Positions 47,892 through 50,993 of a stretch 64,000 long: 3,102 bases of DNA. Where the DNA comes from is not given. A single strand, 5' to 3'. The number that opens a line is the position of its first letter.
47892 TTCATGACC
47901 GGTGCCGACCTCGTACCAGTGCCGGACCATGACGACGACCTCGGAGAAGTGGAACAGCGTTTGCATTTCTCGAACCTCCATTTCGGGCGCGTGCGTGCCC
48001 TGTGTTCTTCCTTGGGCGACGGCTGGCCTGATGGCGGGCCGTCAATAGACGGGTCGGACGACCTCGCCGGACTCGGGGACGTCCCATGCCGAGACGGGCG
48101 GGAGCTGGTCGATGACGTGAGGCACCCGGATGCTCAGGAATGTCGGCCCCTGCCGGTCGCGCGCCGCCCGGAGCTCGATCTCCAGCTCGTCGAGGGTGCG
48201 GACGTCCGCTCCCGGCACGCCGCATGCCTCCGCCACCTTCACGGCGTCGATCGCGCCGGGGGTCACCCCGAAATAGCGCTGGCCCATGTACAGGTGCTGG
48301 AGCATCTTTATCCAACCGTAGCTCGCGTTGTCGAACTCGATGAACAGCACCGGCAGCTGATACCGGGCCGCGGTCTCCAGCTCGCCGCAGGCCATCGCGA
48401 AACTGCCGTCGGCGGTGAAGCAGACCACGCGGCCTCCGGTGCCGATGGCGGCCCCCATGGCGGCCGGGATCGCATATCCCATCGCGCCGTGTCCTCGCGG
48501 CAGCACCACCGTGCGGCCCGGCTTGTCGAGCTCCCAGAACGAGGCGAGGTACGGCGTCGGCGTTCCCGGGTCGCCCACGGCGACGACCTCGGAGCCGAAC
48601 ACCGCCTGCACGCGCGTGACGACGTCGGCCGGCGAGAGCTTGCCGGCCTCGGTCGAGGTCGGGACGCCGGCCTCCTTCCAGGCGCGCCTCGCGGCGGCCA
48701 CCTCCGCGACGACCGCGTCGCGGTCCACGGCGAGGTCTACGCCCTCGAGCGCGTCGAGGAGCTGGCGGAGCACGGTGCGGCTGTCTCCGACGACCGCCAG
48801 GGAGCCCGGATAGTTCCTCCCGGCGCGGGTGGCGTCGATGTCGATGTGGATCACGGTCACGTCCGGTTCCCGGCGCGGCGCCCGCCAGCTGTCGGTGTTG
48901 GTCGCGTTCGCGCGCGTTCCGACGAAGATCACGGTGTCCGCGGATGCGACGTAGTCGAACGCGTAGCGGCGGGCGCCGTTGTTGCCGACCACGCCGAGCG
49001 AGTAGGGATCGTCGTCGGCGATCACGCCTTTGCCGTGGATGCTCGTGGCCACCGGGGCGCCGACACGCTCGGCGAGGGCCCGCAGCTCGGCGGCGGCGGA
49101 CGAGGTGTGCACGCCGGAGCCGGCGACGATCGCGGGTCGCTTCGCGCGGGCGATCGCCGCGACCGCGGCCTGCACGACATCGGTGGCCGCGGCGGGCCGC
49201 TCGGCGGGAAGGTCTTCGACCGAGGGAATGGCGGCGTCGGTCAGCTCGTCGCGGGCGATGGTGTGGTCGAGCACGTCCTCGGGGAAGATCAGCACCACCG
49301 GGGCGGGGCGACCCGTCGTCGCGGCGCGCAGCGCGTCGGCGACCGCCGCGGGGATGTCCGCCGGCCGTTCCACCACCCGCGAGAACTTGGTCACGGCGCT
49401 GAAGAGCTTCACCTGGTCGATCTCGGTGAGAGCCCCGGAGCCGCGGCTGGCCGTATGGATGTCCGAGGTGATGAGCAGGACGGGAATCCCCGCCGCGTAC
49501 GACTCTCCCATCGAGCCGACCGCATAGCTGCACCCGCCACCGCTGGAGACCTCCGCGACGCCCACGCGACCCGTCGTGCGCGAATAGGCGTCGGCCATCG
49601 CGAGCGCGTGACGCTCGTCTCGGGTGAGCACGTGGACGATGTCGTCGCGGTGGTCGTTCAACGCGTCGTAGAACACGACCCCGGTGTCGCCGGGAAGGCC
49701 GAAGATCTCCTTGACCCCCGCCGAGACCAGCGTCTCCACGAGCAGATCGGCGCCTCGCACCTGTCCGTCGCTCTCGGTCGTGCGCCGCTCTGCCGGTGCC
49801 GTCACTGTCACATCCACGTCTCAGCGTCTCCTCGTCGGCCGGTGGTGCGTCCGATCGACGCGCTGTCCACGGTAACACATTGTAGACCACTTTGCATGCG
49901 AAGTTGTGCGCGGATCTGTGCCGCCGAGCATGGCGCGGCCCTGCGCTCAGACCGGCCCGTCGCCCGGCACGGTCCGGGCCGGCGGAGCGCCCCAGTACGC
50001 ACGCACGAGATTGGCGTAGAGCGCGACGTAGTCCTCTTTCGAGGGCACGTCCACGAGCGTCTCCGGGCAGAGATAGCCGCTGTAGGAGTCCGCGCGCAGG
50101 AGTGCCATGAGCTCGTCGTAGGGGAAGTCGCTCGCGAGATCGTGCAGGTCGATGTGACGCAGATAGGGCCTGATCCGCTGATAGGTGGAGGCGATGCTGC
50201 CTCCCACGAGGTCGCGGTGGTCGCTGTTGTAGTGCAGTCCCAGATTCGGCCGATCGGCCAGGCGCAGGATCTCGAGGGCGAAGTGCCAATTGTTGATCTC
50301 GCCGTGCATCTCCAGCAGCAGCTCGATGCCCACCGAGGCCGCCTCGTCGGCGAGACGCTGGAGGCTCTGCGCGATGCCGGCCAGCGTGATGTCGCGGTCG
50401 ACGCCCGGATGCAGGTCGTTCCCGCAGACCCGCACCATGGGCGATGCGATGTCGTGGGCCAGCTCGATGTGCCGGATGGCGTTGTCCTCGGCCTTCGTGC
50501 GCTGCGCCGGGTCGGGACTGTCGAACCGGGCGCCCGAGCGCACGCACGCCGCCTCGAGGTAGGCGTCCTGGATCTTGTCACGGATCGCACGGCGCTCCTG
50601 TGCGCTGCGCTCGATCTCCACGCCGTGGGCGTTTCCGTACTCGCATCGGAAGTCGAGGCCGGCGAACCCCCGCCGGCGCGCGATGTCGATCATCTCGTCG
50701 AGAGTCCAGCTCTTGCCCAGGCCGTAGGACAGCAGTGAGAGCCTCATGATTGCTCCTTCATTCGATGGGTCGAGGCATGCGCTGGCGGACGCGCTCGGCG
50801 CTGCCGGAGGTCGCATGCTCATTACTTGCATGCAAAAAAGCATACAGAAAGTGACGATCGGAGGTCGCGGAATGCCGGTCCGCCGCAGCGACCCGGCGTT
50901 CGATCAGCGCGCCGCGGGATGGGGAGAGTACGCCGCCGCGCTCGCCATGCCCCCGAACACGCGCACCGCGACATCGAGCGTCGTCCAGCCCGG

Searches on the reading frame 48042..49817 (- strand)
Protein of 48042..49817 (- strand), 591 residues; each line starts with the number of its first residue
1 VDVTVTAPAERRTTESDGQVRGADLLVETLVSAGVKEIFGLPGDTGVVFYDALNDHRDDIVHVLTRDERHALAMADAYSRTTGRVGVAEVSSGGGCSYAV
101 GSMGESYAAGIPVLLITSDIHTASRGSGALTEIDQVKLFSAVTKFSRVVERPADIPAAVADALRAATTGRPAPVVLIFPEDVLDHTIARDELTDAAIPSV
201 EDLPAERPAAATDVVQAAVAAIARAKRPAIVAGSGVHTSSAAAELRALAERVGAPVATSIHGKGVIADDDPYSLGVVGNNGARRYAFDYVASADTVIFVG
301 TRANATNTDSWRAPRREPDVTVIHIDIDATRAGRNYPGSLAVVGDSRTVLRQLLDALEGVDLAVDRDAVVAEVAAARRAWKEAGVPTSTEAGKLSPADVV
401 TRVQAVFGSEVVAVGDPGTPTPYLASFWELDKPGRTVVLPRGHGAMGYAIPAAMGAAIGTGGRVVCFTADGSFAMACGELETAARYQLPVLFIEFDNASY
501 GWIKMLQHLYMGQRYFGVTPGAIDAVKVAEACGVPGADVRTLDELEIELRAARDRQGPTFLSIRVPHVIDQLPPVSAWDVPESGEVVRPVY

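Call 9: search_protein_families(library=pfam, proteins=[window:48042-49817:-])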
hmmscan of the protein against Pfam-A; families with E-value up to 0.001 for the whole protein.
window:48042-49817:- (591 aa): 3 families
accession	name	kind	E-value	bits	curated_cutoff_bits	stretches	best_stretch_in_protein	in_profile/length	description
PF00205.28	TPP_enzyme_M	-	1.6e-39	135.2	30.4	1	215-353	1-137/137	Thiamine pyrophosphate enzyme, central domain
PF02775.26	TPP_enzyme_C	-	1e-36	126.4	21.9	1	417-562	2-150/151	Thiamine pyrophosphate enzyme, C-terminal TPP binding domain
PF02776.23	TPP_enzyme_N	-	1.1e-33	116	26.8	1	21-138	2-119/119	Thiamine pyrophosphate enzyme, N-terminal TPP binding domain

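Call 23: search_protein_families(library=ncbifam, proteins=[window:48042-49817:-])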
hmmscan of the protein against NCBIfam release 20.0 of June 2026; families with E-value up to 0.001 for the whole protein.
window:48042-49817:- (591 aa): 54 families (the best 25 are shown)
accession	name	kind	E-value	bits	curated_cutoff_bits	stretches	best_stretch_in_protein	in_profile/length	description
TIGR00118.1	acolac_lg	equivalog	4.4e-108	362.2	538.35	1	21-573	2-542/557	biosynthetic-type acetolactate synthase large subunit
NF004772.0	PRK06112.1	subfamily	1.5e-104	350.4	673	1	14-578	8-570/578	acetolactate synthase catalytic subunit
NF004919.0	PRK06276.1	equivalog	3.5e-99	332.7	866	1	21-574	2-549/582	acetolactate synthase large subunit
NF004710.0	PRK06048.1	equivalog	5.2e-91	305.8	976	1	14-573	2-545/561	acetolactate synthase large subunit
NF006052.0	PRK08199.1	subfamily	2.4e-89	300.2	539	1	19-566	7-538/559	thiamine pyrophosphate protein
NF005712.0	PRK07524.1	subfamily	3.9e-88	296.2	500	1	23-567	6-531/536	5-guanidino-2-oxopentanoate decarboxylase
NF006122.0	PRK08266.1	subfamily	1.3e-86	291.2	571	1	21-567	5-526/543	hypothetical protein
NF005860.0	PRK07789.1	equivalog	2.1e-84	284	881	1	7-554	21-566/615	acetolactate synthase large subunit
NF005651.0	PRK07418.1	subfamily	1.1e-83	281.5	942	1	10-567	9-561/617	acetolactate synthase large subunit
NF006187.0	PRK08322.1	equivalog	1.1e-82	278.2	509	1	21-565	3-528/548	acetolactate synthase large subunit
NF005039.0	PRK06456.1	equivalog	1.4e-82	278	868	1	21-566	3-543/572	acetolactate synthase large subunit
NF005936.0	PRK07979.1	equivalog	3.4e-82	276.6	1080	1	21-554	5-533/574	acetolactate synthase 3 large subunit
NF006016.1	PRK08155.1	equivalog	6.9e-82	275.6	870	1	19-567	2-534/554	acetolactate synthase large subunit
NF006524.0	PRK08978.1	equivalog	1e-81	274.9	738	1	21-568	2-527/548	acetolactate synthase 2 catalytic subunit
NF006525.0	PRK08979.1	equivalog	1.2e-80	271.5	1084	1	20-554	4-533/572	acetolactate synthase 3 large subunit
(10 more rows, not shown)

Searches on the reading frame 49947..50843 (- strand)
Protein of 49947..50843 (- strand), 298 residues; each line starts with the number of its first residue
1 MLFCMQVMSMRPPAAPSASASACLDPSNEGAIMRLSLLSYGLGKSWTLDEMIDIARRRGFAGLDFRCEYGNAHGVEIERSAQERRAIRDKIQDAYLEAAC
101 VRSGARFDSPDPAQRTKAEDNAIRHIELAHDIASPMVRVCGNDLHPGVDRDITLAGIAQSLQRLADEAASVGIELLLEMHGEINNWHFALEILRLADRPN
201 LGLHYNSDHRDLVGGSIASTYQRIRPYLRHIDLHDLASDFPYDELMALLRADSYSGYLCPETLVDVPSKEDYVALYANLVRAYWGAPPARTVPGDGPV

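Call 9: search_protein_families(library=pfam, proteins=[window:49947-50843:-])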
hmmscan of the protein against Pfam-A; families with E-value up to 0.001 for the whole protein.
window:49947-50843:- (298 aa): 1 family
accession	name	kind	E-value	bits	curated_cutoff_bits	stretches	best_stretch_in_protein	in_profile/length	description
PF01261.30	AP_endonuc_2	-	2.9e-19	70.2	31.1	1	53-267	2-234/249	Xylose isomerase-like TIM barrel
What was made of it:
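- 49947..50747 (-): Xylose-isomerase-like TIM-barrel protein of 266 aa, from a rare family. Pfam AP_endonuc_2 (call 9).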

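Call 23: search_protein_families(library=ncbifam, proteins=[window:49947-50747:-])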
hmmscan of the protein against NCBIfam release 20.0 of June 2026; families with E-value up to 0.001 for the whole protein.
window:49947-50747:- (266 aa): 5 families
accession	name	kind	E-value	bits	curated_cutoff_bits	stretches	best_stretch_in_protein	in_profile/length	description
NF041099.2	keto_glucon_epim_IolO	equivalog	3.2e-07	29.9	300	1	69-239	74-255/269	5-keto-L-gluconate epimerase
NF042435.1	DhshikDhtase_QuiC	equivalog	4.1e-06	25.6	1200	1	48-183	39-174/635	3-dehydroshikimate dehydratase QuiC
NF009689.0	PRK13210.1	subfamily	9.3e-05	21.7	200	1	9-147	12-154/286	L-ribulose-5-phosphate 3-epimerase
NF043033.1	OxoTetrIsom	equivalog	0.00014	21.7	325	1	72-226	69-233/251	2-oxo-tetronate isomerase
NF009688.0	PRK13209.1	subfamily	0.00031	19.8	317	1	12-169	19-182/286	L-ribulose-5-phosphate 3-epimerase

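Call 42: find_related_loci(query=window:49947-50747:-, collection=metagenome_contigs, flank=10000)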
Query window:49947-50747:- (266 aa) in metagenome_contigs; peptide patterns used: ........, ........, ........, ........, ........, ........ (x = any residue, [..] = any of these).
60 stretches matched a pattern, but none encodes a relative of the query by tblastn (E <= 1e-3).
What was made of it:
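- Tried and rejected: metagenome scan with the TIM-barrel protein (call 42): no relatives.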

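Call 43: find_homologous_proteins(query=window:49947-50747:-, max_evalue=1e-30)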
Query window:49947-50747:- (266 aa): 20 proteins with E <= 1e-30 among 4934 candidates.
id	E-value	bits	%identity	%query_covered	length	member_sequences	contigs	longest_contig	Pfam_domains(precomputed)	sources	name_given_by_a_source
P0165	1.4e-176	603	100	100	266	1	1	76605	PF01261.31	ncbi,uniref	ncbi:MAG: sugar phosphate isomerase/epimerase family protein [Microbacterium sp.]|uniref:sugar phosp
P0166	6.0e-84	300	52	94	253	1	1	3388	PF01261.31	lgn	-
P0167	7.3e-84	300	51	96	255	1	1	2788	PF01261.31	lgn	-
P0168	1.7e-80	288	53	97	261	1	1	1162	PF01261.31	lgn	-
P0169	2.0e-80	288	51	97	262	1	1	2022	PF01261.31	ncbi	-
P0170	6.3e-79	283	53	92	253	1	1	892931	PF01261.31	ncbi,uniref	ncbi:sugar phosphate isomerase/epimerase family protein [Streptosporangium sp. NPDC051022]|uniref:su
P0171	1.1e-78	283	50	96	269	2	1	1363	PF01261.31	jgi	jgi:sugar phosphate isomerase/epimerase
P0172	2.9e-78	281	51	96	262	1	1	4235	PF01261.31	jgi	jgi:sugar phosphate isomerase/epimerase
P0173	4.7e-78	280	49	98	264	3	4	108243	PF01261.31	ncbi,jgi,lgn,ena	jgi:sugar phosphate isomerase/epimerase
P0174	3.6e-77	278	51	96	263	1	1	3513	PF01261.31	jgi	jgi:sugar phosphate isomerase/epimerase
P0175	2.1e-76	275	50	95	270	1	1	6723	PF01261.31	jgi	jgi:sugar phosphate isomerase/epimerase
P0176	1.2e-75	273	51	94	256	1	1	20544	PF01261.31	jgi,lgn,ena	-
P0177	3.6e-73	264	46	98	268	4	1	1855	PF01261.31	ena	-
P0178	2.8e-72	262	48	97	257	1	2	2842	PF01261.31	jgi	jgi:sugar phosphate isomerase/epimerase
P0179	1.1e-70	256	47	96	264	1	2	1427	PF01261.31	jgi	jgi:sugar phosphate isomerase/epimerase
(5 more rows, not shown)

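Call 44: find_encoding_contigs(protein=P0170, flank=10000, max_places=1)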
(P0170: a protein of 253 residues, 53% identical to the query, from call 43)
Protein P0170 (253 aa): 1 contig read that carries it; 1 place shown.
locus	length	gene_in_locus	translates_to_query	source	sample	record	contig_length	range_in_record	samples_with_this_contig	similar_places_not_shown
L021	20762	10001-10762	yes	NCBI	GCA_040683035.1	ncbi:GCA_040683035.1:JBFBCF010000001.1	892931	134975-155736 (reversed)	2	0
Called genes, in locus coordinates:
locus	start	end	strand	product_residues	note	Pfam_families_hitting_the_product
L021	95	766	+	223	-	PF00392:GntR, PF13412:HTH_24 (faint), PF07729:FCD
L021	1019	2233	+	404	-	PF01321:Creatinase_N, PF00557:Peptidase_M24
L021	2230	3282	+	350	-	PF00005:ABC_tran, PF13304:AAA_21 (weak), PF08352:oligo_HPY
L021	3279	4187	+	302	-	PF00005:ABC_tran, PF13304:AAA_21 (faint), PF08352:oligo_HPY (weak)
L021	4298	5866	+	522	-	PF00496:SBP_bac_5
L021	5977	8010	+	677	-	PF05378:Hydant_A_N, PF01968:Hydantoinase_A, PF19278:Hydant_A_C (weak)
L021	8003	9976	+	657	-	PF02538:Hydantoinase_B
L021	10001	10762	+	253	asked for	PF01261:AP_endonuc_2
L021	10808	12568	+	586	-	PF02776:TPP_enzyme_N, PF00205:TPP_enzyme_M, PF02775:TPP_enzyme_C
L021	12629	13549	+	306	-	PF19300:BPD_transp_1_N, PF00528:BPD_transp_1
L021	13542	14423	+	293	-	PF12911:OppC_N (weak), PF00528:BPD_transp_1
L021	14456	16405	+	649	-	PF00724:Oxidored_FMN, PF00890:FAD_binding_2 (weak), PF01134:GIDA (weak), PF03486:HI0933_like, PF07992:Pyr_redox_2, PF12831:FAD_oxidored, PF13450:NAD_binding_8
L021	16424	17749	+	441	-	-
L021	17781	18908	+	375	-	PF01266:DAO, PF01946:Thi4 (weak)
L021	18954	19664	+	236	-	PF00392:GntR, PF07729:FCD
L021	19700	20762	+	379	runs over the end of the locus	PF01266:DAO, PF05834:Lycopene_cycl (faint), PF07992:Pyr_redox_2 (faint), PF13450:NAD_binding_8 (weak), PF13454:NAD_binding_9 (faint)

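Call 45: find_encoding_contigs(protein=P0173, flank=10000, max_places=2)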
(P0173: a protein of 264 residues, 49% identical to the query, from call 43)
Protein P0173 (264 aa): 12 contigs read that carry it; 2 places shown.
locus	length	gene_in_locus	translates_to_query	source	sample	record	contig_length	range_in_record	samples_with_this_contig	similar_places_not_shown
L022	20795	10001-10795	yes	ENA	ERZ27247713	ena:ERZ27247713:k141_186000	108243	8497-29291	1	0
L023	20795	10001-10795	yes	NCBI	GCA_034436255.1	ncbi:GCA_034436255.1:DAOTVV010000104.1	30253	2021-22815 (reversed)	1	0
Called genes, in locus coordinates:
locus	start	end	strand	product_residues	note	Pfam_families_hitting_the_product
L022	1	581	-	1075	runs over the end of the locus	PF12419:DUF3670, PF00176:SNF2-rel_dom, PF04851:ResIII (weak), PF00271:Helicase_C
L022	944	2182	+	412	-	PF04389:Peptidase_M28 (faint), PF01546:Peptidase_M20, PF07687:M20_dimer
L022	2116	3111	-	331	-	PF04055:Radical_SAM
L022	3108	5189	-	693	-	PF00270:DEAD (faint), PF04851:ResIII, PF17757:UvrB_inter, PF27431:UvrB_3rd, PF00271:Helicase_C, PF12344:UvrB, PF02151:UVR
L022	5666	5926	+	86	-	PF04232:SpoVS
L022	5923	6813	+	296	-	PF02811:PHP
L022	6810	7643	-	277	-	PF04468:PSP1, PF28472:PSP1_3rd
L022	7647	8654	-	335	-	PF13177:DNA_pol3_delta2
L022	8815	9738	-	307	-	PF01370:Epimerase, PF04321:RmlD_sub_bind (weak), PF13460:NAD_binding_10 (faint)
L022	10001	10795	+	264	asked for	PF01261:AP_endonuc_2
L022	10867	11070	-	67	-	PF02416:TatA_B_E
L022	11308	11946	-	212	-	PF02416:TatA_B_E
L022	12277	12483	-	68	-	PF01361:Tautomerase, PF14552:Tautomerase_2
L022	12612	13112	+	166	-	PF04008:Adenosine_kin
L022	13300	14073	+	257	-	PF01676:Metalloenzyme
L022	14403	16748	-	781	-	PF07719:TPR_2 (faint), PF13174:TPR_6 (faint), PF13428:TPR_14 (faint), PF13432:TPR_16 (faint), PF14559:TPR_19 (weak), PF01464:SLT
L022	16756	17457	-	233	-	PF24481:CT398_CC, PF02591:Zn_ribbon_9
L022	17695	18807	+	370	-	PF01612:DNA_pol_A_exo1, PF00570:HRDC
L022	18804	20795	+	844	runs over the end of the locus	PF04851:ResIII (weak), PF00270:DEAD, PF00271:Helicase_C, PF22982:WHD_HRQ1 (weak), PF01844:HNH (weak), PF09369:MZB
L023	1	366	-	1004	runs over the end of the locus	PF12419:DUF3670, PF00176:SNF2-rel_dom, PF04851:ResIII (weak), PF00271:Helicase_C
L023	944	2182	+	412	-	PF04389:Peptidase_M28 (faint), PF01546:Peptidase_M20, PF07687:M20_dimer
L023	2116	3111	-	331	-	PF04055:Radical_SAM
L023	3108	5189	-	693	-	PF00270:DEAD (faint), PF04851:ResIII, PF17757:UvrB_inter, PF27431:UvrB_3rd, PF00271:Helicase_C, PF12344:UvrB, PF02151:UVR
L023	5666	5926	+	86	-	PF04232:SpoVS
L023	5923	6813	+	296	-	PF02811:PHP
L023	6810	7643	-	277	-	PF04468:PSP1, PF28472:PSP1_3rd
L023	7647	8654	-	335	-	PF13177:DNA_pol3_delta2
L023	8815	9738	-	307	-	PF01370:Epimerase, PF04321:RmlD_sub_bind (faint), PF13460:NAD_binding_10 (faint)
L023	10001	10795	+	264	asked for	PF01261:AP_endonuc_2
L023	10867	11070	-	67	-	PF02416:TatA_B_E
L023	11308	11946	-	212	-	PF02416:TatA_B_E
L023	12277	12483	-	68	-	PF01361:Tautomerase, PF14552:Tautomerase_2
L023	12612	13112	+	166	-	PF04008:Adenosine_kin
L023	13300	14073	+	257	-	PF01676:Metalloenzyme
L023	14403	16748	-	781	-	PF07719:TPR_2 (faint), PF13174:TPR_6 (faint), PF13428:TPR_14 (faint), PF13432:TPR_16 (weak), PF14559:TPR_19 (weak), PF01464:SLT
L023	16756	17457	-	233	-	PF24481:CT398_CC, PF02591:Zn_ribbon_9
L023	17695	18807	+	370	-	PF01612:DNA_pol_A_exo1, PF00570:HRDC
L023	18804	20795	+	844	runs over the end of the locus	PF04851:ResIII (weak), PF00270:DEAD, PF00271:Helicase_C, PF22982:WHD_HRQ1 (weak), PF01844:HNH (weak), PF09369:MZB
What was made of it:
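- Tried and rejected: L022/L023: the TIM-barrel homologue is in a non-syntenic context, so they were ignored (call 45).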

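Call 46: find_encoding_contigs(protein=P0176, flank=10000, max_places=1)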
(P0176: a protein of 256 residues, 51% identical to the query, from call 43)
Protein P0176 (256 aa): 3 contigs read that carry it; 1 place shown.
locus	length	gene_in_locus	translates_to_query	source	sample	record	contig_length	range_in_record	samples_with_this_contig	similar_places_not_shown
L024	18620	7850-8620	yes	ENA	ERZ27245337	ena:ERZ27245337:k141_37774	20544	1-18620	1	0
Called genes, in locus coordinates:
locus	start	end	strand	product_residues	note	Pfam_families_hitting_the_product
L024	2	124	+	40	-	?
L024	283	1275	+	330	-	PF00528:BPD_transp_1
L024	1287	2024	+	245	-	PF13191:AAA_16 (faint), PF00005:ABC_tran, PF02463:SMC_N (faint), PF13401:AAA_22 (weak), PF13304:AAA_21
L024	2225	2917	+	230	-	PF00392:GntR, PF07729:FCD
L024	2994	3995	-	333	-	PF01266:DAO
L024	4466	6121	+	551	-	PF02776:TPP_enzyme_N, PF00205:TPP_enzyme_M, PF02775:TPP_enzyme_C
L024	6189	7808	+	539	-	PF01565:FAD_binding_4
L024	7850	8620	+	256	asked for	PF01261:AP_endonuc_2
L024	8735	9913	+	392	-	PF07992:Pyr_redox_2 (faint), PF00890:FAD_binding_2, PF01266:DAO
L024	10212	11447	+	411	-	PF13433:Peripla_BP_5, PF13458:Peripla_BP_6, PF01094:ANF_receptor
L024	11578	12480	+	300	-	PF02653:BPD_transp_2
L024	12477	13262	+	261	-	PF00005:ABC_tran, PF02463:SMC_N (faint), PF12399:BCA_ABC_TP_C (weak)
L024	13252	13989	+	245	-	PF09818:ABC_ATPase (faint), PF00005:ABC_tran, PF13304:AAA_21 (faint)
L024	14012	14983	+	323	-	PF02653:BPD_transp_2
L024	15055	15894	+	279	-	PF07286:D-Glu_cyclase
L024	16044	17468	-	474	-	PF03781:FGE-sulfatase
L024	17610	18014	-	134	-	PF06059:DUF930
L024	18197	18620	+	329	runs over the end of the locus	PF12974:Phosphonate-bd (faint), PF16868:NMT1_3, PF09084:NMT1 (weak)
